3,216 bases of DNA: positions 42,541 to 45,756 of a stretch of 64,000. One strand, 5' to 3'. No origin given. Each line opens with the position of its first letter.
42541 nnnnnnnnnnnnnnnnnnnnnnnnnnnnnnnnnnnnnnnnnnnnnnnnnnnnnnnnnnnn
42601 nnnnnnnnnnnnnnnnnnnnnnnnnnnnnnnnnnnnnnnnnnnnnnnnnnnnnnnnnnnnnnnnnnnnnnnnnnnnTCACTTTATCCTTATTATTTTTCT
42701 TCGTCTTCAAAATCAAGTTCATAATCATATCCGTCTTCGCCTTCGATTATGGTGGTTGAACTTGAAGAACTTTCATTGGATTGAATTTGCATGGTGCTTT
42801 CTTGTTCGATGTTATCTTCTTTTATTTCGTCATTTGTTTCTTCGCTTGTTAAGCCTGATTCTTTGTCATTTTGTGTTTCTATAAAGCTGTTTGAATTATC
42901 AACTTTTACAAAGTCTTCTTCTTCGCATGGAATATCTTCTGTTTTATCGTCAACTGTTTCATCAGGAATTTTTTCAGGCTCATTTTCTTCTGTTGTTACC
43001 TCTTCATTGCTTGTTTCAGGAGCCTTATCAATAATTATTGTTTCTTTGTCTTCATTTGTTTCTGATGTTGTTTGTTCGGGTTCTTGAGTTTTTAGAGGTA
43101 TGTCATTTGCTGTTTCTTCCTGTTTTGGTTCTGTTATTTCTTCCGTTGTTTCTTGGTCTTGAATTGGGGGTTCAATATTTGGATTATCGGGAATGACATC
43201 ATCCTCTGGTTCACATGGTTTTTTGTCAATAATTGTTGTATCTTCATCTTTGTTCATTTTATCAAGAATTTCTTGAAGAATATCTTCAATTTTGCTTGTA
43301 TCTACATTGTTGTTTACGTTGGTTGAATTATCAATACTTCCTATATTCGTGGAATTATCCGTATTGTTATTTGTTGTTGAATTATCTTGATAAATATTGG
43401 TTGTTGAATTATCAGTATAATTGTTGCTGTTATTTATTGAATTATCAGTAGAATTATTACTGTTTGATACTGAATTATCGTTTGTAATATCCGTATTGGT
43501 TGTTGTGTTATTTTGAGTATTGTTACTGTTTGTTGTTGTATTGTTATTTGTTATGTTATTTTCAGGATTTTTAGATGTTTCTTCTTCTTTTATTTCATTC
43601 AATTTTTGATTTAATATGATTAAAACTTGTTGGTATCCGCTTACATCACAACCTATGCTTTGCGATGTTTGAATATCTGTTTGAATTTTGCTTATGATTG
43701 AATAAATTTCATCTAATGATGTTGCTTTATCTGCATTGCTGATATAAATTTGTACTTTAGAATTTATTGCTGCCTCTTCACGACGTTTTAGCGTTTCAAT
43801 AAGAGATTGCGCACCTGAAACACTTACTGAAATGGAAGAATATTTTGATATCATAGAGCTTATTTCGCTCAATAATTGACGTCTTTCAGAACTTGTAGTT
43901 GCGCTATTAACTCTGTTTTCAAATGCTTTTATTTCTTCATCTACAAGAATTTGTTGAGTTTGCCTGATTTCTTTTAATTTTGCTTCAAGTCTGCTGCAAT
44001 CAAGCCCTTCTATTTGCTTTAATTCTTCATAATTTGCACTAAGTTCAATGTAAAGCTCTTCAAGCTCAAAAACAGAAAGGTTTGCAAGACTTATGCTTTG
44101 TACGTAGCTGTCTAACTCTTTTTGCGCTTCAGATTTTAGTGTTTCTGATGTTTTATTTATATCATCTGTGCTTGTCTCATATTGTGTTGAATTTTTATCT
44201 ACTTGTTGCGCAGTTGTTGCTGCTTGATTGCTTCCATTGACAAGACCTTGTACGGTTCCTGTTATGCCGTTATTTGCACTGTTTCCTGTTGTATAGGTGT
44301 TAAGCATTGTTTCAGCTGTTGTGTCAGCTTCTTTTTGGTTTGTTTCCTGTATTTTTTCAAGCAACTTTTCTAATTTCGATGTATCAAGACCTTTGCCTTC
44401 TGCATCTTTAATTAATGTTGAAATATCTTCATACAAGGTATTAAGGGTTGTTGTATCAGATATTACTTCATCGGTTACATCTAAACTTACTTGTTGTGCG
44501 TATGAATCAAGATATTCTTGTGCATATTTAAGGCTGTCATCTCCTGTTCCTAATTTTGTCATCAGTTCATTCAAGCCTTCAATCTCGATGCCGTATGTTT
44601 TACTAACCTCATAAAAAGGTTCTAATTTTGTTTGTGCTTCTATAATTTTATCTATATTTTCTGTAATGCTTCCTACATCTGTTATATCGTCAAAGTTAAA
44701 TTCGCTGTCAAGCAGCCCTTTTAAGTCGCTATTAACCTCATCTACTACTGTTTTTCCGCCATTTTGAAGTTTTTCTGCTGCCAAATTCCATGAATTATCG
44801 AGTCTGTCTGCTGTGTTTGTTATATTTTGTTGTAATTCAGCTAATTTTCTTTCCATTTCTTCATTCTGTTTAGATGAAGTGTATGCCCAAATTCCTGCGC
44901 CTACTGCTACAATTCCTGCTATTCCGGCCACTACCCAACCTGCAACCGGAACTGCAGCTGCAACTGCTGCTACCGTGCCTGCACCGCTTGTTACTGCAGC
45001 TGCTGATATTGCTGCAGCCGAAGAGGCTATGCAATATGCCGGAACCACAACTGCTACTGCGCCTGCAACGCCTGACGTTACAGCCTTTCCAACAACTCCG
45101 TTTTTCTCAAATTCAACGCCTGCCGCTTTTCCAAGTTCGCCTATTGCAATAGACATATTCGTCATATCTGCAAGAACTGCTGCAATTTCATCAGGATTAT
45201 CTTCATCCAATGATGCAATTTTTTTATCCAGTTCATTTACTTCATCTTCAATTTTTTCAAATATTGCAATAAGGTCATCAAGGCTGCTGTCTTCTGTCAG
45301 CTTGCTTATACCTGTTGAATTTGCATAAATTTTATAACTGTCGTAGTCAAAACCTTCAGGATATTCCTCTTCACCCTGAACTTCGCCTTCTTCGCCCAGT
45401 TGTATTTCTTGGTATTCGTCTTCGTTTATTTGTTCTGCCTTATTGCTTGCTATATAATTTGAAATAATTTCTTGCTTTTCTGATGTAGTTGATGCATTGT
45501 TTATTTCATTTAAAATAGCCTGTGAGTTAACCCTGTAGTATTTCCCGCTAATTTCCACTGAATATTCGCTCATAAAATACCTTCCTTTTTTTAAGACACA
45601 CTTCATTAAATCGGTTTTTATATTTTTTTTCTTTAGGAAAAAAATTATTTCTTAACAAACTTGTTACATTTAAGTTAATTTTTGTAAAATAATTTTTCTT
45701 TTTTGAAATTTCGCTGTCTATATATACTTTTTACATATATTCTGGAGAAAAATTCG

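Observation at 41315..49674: Candidate undescribed system: divergent cluster of leaderless coiled-coil peptidoglycan hydrolases, a giant glycine-zipper membrane protein, two small membrane paralogs and an MCE-like protein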

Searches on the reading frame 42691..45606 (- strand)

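Call 6: search_protein_families(library=pfam, proteins=[window:42691-45606:-], max_evalue=0.1)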
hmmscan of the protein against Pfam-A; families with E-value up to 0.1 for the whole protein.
window:42691-45606:- (971 aa): 1 family
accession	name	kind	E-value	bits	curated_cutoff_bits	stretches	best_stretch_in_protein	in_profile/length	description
PF18181.6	SLATT_1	-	0.044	14.3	26.3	0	203-271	31-97/122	SMODS and SLOG-associating 2TM effector domain 1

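Call 9: search_protein_families(library=ncbifam, proteins=[window:42691-45573:-], max_evalue=0.1)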
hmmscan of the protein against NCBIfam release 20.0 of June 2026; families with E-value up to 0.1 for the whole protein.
window:42691-45573:- (960 aa): 2 families
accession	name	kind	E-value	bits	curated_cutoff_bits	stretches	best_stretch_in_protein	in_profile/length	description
NF049847.1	FtsL_COG5462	equivalog_domain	0.00098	18.7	50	1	218-258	6-46/85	cell division protein FtsL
NF011174.0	PRK14576.1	subfamily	0.046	12.6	487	0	247-303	125-180/405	putative endopeptidase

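Call 10: search_protein_families(library=phrogs, proteins=[window:42691-45573:-], max_evalue=0.01)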
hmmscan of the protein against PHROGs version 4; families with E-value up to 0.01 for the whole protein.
window:42691-45573:- (960 aa): 2 families
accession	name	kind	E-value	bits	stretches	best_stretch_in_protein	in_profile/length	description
phrog_17953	-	unknown function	0.0022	18.9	0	394-434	44-84/88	-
phrog_2364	-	unknown function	0.0087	17.3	1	348-414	9-75/105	-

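Call 84: search_protein_families(library=padloc, proteins=[window:42691-45573:-], max_evalue=0.001)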
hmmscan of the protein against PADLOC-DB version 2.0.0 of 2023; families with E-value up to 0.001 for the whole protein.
window:42691-45573:- (960 aa): 0 families
